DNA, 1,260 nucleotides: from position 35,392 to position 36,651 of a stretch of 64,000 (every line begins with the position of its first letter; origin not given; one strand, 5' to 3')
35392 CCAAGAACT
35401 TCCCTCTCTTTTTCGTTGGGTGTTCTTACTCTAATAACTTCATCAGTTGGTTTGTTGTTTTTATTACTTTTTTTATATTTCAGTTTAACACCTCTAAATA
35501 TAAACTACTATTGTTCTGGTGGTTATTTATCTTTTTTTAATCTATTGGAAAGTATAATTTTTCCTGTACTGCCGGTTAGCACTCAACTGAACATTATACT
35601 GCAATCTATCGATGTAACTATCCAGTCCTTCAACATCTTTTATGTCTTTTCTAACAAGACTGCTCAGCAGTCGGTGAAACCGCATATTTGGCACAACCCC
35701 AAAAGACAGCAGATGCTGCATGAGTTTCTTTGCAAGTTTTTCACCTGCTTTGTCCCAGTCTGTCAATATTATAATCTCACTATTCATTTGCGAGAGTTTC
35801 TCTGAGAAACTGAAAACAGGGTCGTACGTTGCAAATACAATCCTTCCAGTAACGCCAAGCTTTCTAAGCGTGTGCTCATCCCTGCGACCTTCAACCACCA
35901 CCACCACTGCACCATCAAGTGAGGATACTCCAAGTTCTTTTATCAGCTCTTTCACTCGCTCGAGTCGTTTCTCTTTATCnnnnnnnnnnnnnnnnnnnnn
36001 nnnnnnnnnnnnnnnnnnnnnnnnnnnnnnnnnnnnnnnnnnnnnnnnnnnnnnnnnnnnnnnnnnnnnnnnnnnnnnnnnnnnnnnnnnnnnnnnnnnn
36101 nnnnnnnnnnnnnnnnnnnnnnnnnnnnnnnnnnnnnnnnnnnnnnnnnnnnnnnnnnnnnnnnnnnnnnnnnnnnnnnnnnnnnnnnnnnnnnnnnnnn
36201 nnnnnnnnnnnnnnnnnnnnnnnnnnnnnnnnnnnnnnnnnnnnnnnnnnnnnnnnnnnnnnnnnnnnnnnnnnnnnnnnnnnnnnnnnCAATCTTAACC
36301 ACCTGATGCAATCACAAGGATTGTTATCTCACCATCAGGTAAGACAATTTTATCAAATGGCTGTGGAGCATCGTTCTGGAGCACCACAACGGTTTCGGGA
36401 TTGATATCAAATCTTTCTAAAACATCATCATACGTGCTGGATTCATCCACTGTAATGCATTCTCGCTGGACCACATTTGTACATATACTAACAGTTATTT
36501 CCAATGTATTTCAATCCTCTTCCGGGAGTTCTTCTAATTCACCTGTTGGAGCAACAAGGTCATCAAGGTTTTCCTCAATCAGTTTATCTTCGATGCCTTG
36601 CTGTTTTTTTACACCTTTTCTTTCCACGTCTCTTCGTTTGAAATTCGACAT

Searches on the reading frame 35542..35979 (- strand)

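Call 45: search_protein_families(library=pfam, proteins=[window:35542-35979:-], max_evalue=0.01)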
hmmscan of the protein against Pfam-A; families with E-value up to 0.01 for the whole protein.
window:35542-35979:- (145 aa): 3 families
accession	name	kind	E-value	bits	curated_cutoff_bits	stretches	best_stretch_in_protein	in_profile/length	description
PF01751.28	Toprim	-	5.2e-09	36.6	23.1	1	26-102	2-94/96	Toprim domain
PF13662.12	Toprim_4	-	2.3e-06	28.1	25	1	25-95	2-79/85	Toprim domain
PF13155.12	Toprim_2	-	0.00088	20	22.1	1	60-99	36-75/88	Toprim-like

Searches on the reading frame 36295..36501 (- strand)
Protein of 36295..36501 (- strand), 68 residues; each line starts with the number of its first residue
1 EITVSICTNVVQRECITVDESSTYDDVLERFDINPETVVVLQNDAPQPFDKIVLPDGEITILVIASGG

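Call 45: search_protein_families(library=pfam, proteins=[window:36295-36501:-], max_evalue=0.01)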
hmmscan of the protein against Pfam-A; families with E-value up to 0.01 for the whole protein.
window:36295-36501:- (68 aa): 2 families
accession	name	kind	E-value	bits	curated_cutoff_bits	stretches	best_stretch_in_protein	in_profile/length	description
PF21965.2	SAMP2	-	3.9e-13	50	27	1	2-62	3-60/63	Small archaeal modifier protein 2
PF02597.26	ThiS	-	0.00023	22.1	22.5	1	12-68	7-76/76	ThiS family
